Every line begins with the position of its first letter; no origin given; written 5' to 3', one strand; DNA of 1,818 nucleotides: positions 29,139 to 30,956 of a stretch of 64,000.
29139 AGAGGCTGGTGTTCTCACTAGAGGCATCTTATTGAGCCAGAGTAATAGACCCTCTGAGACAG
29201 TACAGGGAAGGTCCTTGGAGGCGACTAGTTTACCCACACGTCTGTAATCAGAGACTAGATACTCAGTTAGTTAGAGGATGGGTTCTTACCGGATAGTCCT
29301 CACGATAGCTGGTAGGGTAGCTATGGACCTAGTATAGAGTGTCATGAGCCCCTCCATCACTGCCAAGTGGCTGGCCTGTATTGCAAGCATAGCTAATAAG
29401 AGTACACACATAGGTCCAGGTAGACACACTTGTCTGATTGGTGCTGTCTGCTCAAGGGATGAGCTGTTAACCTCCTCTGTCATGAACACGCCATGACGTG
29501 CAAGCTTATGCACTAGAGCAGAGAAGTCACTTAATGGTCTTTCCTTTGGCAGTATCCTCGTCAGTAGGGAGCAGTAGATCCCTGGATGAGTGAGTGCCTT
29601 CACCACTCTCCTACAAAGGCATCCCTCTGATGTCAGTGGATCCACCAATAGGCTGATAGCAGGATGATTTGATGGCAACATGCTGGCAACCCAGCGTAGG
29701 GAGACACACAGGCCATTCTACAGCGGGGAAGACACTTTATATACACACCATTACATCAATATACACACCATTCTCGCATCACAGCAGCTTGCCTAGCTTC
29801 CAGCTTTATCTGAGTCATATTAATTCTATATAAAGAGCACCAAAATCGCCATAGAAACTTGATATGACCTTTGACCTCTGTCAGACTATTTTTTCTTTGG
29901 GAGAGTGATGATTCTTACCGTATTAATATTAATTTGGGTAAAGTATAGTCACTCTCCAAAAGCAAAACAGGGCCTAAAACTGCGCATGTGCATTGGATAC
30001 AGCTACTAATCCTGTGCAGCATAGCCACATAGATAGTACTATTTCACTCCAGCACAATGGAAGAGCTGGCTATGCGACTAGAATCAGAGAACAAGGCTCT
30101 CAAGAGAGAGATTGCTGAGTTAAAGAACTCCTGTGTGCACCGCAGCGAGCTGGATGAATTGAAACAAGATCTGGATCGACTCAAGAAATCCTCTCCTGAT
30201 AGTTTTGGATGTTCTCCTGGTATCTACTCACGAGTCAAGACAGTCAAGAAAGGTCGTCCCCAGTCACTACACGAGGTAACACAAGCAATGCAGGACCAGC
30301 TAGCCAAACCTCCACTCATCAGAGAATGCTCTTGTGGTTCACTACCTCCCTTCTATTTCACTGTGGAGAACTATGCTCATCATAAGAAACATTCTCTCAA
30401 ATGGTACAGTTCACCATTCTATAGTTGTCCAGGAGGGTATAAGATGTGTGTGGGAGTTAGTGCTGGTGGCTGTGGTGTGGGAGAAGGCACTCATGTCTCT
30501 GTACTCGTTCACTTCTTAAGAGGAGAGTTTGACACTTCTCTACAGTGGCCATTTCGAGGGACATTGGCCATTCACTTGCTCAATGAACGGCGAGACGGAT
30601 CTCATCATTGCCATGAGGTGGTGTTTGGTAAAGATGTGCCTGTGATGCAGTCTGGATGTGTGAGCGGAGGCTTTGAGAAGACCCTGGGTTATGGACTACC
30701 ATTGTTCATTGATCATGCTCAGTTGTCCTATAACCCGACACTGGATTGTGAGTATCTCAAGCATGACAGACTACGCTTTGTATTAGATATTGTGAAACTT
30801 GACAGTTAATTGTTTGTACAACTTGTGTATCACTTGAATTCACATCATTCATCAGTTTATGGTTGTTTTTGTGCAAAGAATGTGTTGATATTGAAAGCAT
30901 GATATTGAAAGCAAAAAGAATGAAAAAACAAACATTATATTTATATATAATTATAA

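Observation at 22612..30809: Neighbourhood of innate-immunity-type genes: RNI/NLRC3-like LRR gene, LEM–TIR gene, TIR-exon pseudocopy, MATH-only TRAF-like gene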

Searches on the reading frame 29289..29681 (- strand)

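Call 3: search_protein_families(library=pfam, max_evalue=0.01, proteins=[window:29289-29681:-])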
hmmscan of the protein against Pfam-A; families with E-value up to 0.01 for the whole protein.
seq(131 aa): 1 family
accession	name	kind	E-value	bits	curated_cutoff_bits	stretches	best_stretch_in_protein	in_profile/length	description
PF25532.1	CH_CAMSAP2_N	-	3e-09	37.4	27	1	21-118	51-134/135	CAMSAP2-like, calponin-homology domain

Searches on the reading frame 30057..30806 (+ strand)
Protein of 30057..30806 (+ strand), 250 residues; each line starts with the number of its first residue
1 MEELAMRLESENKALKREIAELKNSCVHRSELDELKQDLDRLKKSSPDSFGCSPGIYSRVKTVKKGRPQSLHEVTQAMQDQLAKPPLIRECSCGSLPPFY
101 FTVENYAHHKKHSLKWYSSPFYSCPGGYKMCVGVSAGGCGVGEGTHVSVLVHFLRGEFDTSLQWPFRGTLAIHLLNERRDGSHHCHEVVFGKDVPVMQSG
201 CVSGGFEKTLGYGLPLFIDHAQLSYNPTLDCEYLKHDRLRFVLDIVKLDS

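Call 3: search_protein_families(library=pfam, max_evalue=0.01, proteins=[window:30057-30806:+])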
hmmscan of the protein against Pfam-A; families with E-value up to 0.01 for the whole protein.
seq(250 aa): 2 families
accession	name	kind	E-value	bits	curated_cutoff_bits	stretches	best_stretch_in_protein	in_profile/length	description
PF21355.3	TRAF-mep_MATH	-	1e-20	74.8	27.4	1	116-239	4-122/125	TRAF/meprin, MATH domain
PF22486.2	MATH_2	-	2e-16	60.9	32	1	99-243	2-134/136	MATH domain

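Call 25: find_homologous_proteins(query=window:30057-30806:+, max_evalue=0.00001)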
Query seq(250 aa) (250 aa): 28 proteins with E <= 0.00001 among 154 candidates.
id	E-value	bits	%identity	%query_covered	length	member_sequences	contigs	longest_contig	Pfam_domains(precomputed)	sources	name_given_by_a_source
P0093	2.4e-168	576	100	98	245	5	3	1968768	PF22486.3,PF21355.4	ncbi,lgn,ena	-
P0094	1.6e-130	452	81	100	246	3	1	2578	PF22486.3,PF21355.4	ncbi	-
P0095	1.0e-98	348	61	98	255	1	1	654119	PF22486.3,PF21355.4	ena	-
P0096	9.0e-94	332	63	96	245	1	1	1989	PF22486.3,PF21355.4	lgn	-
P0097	2.3e-93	330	61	97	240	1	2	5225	PF22486.3,PF21355.4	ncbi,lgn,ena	-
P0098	6.6e-92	326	63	97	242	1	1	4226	PF22486.3,PF21355.4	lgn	-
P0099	1.8e-89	318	58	96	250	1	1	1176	PF22486.3,PF21355.4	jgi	-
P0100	3.3e-84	300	55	99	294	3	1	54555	PF22486.3,PF21355.4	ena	-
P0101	5.5e-84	300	55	99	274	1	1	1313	PF22486.3,PF21355.4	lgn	-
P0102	7.6e-78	280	52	99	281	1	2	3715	PF22486.3,PF21355.4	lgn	-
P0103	1.3e-64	236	50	96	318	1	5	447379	PF22486.3,PF21355.4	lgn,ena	-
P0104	4.8e-64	234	49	96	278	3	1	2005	PF22486.3,PF21355.4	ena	-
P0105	5.3e-64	234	48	97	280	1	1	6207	PF22486.3,PF21355.4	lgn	-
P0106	2.2e-63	232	45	98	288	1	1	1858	PF22486.3,PF21355.4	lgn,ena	-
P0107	2.2e-63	232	50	96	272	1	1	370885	PF22486.3,PF21355.4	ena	-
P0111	2.2e-59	219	46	97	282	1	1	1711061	PF22486.3,PF21355.4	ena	-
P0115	8.6e-59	217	46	97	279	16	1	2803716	PF22486.3,PF21355.4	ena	-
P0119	1.4e-53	200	42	97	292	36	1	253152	PF22486.3,PF21355.4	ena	-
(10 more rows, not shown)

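Call 26: search_solved_structures(query=window:30057-30806:+, max_evalue=0.001, show_alignments=1)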
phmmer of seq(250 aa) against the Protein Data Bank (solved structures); distinct sequences matched with E-value up to 0.001: 28.
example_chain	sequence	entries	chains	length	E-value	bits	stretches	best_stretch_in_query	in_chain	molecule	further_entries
4gjh_A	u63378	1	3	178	4.5e-17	65.5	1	110-240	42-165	TNF receptor-associated factor 5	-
1kzz_A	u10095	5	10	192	9e-15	58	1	113-224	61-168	TNF receptor associated factor 3 | TNF receptor-associated factor 3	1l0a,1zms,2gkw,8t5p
4ghu_A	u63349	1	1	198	9.6e-15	57.9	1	113-224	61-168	TNF receptor-associated factor 3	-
1rf3_A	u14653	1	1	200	9.9e-15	57.8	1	113-224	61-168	TNF receptor associated factor 3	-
1flk_A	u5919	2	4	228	1.2e-14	57.6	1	113-223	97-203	TNF RECEPTOR ASSOCIATED FACTOR 3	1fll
8zuk_A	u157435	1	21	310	1.7e-14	57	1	113-223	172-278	TNF receptor-associated factor 3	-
3zjb_A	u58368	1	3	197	3.1e-14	56.2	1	110-223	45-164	TNF RECEPTOR-ASSOCIATED FACTOR 4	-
4k8u_A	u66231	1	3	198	3.1e-14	56.2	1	110-223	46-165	TNF receptor-associated factor 4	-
5yc1_A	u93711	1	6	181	6e-14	55.3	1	110-223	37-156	TNF receptor-associated factor 4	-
9ogv_A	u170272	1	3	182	6.6e-14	55.1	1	110-223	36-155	TNF receptor-associated factor 4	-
7ypc_A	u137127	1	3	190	6.7e-14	55.1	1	114-224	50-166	TNF receptor-associated factor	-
4m4e_A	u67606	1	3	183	6.9e-14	55.1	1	110-223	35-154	TNF receptor-associated factor 4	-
9olb_A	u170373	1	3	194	7.7e-14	54.9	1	110-223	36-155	TNF receptor-associated factor 4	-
6ku5_A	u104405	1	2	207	2e-13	53.6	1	110-193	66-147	TRAF5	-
6myd_A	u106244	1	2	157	1e-12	51.2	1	100-204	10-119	TNF receptor-associated factor 6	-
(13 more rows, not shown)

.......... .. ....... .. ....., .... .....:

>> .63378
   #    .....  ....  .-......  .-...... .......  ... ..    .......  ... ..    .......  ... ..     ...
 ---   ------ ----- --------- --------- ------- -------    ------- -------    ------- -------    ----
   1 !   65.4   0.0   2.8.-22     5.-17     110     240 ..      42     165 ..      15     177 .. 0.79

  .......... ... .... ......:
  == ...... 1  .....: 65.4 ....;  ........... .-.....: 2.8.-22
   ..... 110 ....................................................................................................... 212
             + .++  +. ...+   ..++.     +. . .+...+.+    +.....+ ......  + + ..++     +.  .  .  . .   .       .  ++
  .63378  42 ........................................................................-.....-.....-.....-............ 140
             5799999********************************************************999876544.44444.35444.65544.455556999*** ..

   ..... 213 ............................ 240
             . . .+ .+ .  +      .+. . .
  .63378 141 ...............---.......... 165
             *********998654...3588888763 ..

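Call 29: find_encoding_contigs(protein=P0111, flank=10000, max_places=2)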
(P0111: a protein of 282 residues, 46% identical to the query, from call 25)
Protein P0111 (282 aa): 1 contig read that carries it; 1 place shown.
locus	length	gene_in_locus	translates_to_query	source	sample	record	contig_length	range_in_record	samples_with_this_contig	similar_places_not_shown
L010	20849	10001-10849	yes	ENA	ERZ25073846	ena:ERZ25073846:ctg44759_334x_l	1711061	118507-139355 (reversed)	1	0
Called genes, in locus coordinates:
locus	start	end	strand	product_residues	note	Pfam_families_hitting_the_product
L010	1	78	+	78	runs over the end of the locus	-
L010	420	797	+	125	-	PF01055:Glyco_hydro_31_2nd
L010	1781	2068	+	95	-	PF01055:Glyco_hydro_31_2nd (weak), PF21365:Glyco_hydro_31_3rd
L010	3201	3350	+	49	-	-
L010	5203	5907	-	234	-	PF08683:CAMSAP_CKK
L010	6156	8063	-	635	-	-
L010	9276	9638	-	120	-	PF25532:CH_CAMSAP2_N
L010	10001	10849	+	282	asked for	PF22486:MATH_2, PF21355:TRAF-mep_MATH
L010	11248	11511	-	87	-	PF25173:Beta-prop_WDR3_1st, PF25175:Beta-prop_WDR5, PF23409:Beta-prop_EML (weak), PF25172:Beta-prop_WDR3_2nd (weak), PF24814:WD40_Prp19 (weak), PF24817:WD40_WDHD1_1st (faint), PF25047:Beta-prop_TEP1_2nd (weak), PF00400:WD40 (weak), +1 more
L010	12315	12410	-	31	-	-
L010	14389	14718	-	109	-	-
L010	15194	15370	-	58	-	-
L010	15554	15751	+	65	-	-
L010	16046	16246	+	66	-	PF01592:NifU_N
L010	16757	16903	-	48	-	-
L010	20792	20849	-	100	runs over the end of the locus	-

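Call 30: find_encoding_contigs(protein=P0119, flank=10000, max_places=2)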
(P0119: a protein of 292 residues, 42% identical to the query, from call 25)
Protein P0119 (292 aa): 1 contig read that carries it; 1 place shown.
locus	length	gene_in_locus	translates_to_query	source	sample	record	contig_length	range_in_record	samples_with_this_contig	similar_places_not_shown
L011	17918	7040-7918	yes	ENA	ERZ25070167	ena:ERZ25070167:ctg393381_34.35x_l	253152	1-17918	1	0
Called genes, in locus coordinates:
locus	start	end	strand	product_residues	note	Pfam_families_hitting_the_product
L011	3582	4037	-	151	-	-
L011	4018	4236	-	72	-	-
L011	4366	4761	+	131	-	-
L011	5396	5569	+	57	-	-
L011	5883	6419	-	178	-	-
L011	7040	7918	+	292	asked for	PF22486:MATH_2, PF21355:TRAF-mep_MATH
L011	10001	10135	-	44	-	-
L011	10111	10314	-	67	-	-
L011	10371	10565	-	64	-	-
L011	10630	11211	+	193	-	-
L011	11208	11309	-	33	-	-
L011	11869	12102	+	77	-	-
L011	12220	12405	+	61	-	-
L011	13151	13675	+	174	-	-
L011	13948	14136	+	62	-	-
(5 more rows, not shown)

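Call 60: list_cluster_members(proteins=[P0093, P0094, P0097, P0100, P0103, P0115, P0119, P0016, P0005, P0003])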
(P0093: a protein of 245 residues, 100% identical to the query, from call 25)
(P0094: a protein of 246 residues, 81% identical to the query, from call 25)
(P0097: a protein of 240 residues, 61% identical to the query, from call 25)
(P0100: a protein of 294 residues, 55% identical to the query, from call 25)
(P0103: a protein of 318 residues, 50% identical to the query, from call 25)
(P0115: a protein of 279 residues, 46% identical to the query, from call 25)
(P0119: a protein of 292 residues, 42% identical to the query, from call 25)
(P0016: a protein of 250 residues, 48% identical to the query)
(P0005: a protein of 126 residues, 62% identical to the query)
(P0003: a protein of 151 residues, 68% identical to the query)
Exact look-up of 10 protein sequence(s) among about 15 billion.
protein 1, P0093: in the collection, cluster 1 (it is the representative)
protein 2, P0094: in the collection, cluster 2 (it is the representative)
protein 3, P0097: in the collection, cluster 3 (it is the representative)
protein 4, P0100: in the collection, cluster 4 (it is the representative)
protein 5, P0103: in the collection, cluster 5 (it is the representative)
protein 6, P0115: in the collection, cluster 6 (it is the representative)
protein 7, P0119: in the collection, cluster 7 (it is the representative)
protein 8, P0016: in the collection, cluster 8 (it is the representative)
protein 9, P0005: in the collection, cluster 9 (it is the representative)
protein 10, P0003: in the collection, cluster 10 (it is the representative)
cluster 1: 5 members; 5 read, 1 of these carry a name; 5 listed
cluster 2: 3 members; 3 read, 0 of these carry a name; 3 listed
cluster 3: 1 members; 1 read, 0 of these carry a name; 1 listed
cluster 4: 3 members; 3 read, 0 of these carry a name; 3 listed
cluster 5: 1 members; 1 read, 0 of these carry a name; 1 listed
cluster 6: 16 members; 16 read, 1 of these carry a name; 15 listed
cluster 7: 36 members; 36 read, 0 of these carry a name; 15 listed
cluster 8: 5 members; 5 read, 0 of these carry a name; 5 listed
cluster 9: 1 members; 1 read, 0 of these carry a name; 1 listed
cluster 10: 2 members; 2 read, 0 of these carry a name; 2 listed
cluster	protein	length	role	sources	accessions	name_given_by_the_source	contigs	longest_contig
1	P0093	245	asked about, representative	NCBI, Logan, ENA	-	-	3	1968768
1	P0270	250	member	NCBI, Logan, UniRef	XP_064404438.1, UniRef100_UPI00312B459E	TNF receptor-associated factor 5-like [Halichondria panicea] | TNF receptor-associated factor 5-like n=1 Tax=Halichondria panicea TaxID=6063 ...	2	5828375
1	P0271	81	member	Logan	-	-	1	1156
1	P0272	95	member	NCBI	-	-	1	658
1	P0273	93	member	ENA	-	-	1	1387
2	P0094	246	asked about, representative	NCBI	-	-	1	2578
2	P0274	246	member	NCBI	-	-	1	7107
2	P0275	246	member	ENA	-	-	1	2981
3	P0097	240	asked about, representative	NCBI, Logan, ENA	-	-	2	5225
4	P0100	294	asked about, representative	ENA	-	-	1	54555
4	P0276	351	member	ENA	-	-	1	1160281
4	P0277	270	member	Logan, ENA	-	-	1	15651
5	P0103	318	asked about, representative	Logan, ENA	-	-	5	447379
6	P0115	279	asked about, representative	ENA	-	-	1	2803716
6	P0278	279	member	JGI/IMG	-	hypothetical protein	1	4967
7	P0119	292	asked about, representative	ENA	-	-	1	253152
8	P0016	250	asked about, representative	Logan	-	-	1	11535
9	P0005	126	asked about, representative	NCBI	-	-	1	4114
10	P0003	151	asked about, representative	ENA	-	-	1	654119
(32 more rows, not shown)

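Call 79: find_encoding_contigs(protein=P0100, flank=8000, max_places=2)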
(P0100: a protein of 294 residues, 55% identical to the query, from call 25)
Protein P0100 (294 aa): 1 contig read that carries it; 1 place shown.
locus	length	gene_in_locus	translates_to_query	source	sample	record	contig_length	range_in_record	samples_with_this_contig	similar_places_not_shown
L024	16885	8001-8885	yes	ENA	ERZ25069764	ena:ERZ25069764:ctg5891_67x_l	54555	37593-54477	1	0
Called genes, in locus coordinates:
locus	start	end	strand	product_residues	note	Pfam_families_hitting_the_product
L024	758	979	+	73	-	-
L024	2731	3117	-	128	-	PF08683:CAMSAP_CKK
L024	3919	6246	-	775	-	-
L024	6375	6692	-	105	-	-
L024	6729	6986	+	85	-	-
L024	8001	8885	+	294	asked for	PF22486:MATH_2, PF21355:TRAF-mep_MATH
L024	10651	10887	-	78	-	-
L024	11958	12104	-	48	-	-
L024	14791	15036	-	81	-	-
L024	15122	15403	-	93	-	-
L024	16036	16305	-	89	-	-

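Call 100: predict_structure(alignment_id=A8)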
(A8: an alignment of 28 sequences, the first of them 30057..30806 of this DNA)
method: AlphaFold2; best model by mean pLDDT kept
length: 250 residues; sequences in the alignment: 28
mean_pLDDT: 78.6   pTM: 0.60
mean pLDDT of the five models: 78.6, 75.3, 72.0, 71.4, 69.8
residues with pLDDT >= 90: 99; 70-90: 90; 50-70: 26; < 50: 35
segments of 3 or more residues with pLDDT < 50: 46-71, 84-88
pLDDT, mean of each block of 10 residues (from residue 1): 84 89 66 74 55 38 39 51 49 83 95 93 93 88 85 90 92 89 88 85 87 77 89 94 91
secondary structure, 60 per line:
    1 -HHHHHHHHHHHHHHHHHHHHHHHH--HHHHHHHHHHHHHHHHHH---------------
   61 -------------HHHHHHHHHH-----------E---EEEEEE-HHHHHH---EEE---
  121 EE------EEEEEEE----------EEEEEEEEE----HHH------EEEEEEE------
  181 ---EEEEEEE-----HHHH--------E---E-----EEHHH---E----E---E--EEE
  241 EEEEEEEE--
elements in order: H2-25 H28-45 H74-83 E99-104 H106-111 E115-117 E129-135 E146-154 E168-174 E184-190 H196-199 E238-248
